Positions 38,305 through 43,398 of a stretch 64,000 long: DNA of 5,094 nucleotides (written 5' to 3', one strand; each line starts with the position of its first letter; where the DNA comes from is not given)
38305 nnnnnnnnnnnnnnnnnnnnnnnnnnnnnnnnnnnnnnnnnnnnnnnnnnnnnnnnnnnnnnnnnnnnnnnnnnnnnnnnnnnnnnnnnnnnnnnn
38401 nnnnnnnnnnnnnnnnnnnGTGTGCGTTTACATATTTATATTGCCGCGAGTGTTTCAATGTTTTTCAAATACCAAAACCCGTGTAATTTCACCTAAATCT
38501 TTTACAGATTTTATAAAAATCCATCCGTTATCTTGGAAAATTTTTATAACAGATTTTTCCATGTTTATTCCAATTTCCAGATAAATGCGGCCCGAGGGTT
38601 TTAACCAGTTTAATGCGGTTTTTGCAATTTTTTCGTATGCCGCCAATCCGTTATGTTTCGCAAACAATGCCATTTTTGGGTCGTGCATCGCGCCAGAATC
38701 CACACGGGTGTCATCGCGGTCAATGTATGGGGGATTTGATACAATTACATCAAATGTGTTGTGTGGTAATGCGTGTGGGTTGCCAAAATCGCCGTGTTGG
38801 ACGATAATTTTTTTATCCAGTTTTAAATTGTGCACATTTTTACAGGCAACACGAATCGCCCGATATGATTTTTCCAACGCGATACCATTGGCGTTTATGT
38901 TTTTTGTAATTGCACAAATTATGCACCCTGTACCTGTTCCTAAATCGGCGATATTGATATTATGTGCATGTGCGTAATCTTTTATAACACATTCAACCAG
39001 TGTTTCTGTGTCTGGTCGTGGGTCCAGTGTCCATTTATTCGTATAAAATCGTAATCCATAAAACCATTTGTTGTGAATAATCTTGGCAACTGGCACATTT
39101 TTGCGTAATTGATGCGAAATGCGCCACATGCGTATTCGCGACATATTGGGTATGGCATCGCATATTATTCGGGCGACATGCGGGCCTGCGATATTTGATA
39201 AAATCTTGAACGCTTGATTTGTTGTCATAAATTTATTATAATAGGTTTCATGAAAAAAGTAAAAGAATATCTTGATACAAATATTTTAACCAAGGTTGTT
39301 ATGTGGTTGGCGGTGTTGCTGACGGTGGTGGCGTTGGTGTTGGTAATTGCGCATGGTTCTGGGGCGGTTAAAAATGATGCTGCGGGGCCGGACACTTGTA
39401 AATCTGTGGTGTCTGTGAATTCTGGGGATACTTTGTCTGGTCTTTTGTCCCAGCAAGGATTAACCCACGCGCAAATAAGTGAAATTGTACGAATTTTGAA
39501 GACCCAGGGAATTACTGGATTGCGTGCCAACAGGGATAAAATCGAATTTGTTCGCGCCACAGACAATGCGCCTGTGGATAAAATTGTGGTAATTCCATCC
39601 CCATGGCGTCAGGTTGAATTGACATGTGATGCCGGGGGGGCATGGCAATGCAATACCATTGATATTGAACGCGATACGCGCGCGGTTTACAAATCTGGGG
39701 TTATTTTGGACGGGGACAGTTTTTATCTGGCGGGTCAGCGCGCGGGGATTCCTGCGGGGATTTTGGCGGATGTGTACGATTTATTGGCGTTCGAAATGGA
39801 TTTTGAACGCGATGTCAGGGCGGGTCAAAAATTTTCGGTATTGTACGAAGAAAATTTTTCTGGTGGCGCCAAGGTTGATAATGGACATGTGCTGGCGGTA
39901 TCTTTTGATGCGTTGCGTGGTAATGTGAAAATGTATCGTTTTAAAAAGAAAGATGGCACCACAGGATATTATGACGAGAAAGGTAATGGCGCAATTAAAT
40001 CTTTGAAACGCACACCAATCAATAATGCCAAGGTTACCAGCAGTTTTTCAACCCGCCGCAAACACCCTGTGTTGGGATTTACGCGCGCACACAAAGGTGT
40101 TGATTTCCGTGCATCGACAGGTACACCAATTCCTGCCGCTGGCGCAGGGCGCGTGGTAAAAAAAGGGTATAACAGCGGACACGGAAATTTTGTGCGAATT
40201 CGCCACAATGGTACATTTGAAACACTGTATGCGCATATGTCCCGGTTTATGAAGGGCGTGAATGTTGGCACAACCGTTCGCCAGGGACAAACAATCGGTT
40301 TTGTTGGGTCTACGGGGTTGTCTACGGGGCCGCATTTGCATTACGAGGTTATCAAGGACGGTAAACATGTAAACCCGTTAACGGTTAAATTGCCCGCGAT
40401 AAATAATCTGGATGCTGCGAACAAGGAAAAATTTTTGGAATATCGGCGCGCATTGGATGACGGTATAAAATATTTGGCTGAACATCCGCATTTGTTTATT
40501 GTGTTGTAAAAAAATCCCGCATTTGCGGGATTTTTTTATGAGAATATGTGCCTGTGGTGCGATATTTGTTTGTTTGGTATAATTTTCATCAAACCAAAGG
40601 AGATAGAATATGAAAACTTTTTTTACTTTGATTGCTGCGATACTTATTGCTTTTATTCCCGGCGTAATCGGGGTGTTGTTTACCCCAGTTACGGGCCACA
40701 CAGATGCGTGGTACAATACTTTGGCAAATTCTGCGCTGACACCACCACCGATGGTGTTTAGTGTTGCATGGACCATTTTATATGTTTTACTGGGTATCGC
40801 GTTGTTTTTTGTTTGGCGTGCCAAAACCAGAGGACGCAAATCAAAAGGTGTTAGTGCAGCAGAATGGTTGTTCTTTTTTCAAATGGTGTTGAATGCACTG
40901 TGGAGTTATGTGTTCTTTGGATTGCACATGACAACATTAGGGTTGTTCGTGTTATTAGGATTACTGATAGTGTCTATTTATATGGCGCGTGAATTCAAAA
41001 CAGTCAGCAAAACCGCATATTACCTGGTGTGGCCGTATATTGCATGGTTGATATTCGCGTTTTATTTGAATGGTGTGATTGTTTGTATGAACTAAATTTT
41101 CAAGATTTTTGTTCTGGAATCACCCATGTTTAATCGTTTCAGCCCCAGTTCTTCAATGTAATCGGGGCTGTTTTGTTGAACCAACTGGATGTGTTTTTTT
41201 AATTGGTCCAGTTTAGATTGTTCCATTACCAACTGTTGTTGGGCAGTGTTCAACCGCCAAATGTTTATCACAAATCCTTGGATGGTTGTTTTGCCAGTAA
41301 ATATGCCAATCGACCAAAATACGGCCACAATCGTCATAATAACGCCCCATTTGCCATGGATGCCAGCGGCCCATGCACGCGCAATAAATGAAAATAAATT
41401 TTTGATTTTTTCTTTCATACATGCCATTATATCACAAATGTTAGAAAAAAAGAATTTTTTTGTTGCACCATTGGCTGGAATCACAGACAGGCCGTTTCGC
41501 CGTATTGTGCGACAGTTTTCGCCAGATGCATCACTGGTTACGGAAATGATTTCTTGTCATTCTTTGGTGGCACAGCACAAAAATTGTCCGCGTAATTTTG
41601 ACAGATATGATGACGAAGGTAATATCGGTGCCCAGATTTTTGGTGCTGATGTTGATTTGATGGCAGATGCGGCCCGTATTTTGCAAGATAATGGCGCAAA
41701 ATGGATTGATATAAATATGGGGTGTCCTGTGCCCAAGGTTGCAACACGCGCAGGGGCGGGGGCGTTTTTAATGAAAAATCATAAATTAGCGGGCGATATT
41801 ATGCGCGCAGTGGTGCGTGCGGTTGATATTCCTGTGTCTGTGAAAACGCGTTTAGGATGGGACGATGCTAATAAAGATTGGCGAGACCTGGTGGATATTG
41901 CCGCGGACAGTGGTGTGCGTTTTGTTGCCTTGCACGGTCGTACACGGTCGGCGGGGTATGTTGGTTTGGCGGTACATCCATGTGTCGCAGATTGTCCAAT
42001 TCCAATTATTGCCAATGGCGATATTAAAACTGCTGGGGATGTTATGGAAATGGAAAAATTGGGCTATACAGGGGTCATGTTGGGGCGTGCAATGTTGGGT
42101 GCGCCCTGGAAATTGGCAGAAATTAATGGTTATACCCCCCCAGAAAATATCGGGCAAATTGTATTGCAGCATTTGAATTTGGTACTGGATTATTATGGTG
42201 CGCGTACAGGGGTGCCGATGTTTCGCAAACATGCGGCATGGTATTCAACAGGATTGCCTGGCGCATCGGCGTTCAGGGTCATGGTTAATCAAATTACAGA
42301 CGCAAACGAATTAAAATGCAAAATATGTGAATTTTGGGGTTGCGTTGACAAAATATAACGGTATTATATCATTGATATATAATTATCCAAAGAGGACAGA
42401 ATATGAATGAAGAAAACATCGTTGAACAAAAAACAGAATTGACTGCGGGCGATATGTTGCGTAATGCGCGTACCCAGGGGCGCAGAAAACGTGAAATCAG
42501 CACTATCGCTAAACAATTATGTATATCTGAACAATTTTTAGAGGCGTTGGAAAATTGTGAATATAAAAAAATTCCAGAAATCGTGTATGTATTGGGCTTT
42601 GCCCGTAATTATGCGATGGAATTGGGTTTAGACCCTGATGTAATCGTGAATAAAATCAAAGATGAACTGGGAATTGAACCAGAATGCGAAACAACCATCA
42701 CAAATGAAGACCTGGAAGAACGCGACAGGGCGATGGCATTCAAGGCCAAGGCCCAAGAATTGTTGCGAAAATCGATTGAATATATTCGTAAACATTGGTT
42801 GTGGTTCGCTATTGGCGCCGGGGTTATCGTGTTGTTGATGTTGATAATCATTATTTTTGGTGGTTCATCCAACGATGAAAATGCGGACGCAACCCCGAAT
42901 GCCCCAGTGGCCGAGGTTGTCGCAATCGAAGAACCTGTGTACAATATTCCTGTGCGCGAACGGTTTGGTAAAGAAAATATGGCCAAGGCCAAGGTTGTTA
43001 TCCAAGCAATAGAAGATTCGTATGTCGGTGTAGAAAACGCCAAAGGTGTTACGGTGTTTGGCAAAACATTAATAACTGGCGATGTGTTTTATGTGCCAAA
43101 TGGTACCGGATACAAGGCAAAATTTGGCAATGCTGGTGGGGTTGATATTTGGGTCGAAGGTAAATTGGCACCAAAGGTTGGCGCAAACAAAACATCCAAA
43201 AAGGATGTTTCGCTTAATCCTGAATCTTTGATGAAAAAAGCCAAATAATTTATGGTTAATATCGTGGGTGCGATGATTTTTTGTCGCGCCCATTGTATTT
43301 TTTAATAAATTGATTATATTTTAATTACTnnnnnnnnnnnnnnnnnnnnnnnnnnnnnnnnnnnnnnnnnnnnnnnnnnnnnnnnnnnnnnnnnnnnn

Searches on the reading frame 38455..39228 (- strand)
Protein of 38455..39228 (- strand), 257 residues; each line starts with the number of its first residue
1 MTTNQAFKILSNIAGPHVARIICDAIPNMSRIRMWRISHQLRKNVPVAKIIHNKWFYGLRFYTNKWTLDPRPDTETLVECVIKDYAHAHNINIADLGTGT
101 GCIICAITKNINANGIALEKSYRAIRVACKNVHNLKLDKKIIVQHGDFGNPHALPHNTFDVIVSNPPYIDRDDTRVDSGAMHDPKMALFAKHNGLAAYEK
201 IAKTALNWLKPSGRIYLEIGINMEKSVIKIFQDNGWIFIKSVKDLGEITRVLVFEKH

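Call 85: search_protein_families(library=pfam, proteins=[window:38455-39228:-], max_evalue=0.00001)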
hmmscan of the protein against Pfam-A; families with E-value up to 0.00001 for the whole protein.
window:38455-39228:- (257 aa): 4 families
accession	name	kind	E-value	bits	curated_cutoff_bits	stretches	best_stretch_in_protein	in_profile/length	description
PF05175.20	MTS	-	2e-11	44.3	23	1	74-175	20-115/170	Methyltransferase small domain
PF13847.12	Methyltransf_31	-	2.8e-08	34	27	1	90-218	4-110/145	Methyltransferase domain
PF13649.12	Methyltransf_25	-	2.2e-06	28.7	27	1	93-169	1-77/97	Methyltransferase domain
PF01170.24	UPF0020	-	4.9e-06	26.8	22.3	1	114-184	78-147/197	RMKL-like, methyltransferase domain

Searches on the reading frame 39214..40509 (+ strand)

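Call 85: search_protein_families(library=pfam, proteins=[window:39214-40509:+], max_evalue=0.00001)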
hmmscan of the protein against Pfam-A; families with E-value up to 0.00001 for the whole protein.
window:39214-40509:+ (431 aa): 2 families
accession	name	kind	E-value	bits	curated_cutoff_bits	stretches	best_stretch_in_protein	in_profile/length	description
PF01551.29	Peptidase_M23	-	5.3e-34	116.7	28.7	1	292-388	2-96/96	Peptidase family M23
PF19425.4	Csd3_N2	-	1.6e-09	38.2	27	1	168-278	15-120/122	Csd3 second domain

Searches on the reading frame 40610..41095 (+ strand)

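Call 85: search_protein_families(library=pfam, proteins=[window:40610-41095:+], max_evalue=0.00001)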
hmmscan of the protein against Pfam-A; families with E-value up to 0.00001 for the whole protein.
window:40610-41095:+ (161 aa): 1 family
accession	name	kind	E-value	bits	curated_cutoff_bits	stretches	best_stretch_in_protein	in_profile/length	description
PF03073.20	TspO_MBR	-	5.3e-36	124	24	1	11-157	2-143/145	TspO/MBR family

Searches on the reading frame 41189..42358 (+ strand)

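Call 85: search_protein_families(library=pfam, proteins=[window:41189-42358:+], max_evalue=0.00001)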
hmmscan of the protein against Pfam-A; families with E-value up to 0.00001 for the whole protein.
window:41189-42358:+ (389 aa): 1 family
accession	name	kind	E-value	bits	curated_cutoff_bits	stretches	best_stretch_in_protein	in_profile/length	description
PF01207.24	Dus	-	2.7e-71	240.7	20.4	1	92-375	2-298/311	Dihydrouridine synthase (Dus)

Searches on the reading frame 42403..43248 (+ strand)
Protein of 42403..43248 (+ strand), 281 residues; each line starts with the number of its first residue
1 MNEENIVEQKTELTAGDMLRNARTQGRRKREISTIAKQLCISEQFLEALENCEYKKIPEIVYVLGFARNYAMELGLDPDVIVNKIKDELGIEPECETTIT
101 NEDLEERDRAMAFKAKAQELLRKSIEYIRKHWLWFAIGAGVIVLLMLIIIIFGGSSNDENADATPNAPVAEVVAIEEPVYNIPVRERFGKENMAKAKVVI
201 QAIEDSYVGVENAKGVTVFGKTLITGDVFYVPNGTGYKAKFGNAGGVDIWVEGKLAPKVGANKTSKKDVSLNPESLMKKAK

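Call 85: search_protein_families(library=pfam, proteins=[window:42403-43248:+], max_evalue=0.00001)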
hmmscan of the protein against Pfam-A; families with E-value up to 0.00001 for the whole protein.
window:42403-43248:+ (281 aa): 2 families
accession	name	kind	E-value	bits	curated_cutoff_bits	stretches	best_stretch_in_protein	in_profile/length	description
PF13413.12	HTH_25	-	1.2e-15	57.5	24.6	1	18-80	1-61/62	Helix-turn-helix domain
PF13464.11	RodZ_C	-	1.1e-08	35.3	23.9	1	199-260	1-62/72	RodZ C-terminal domain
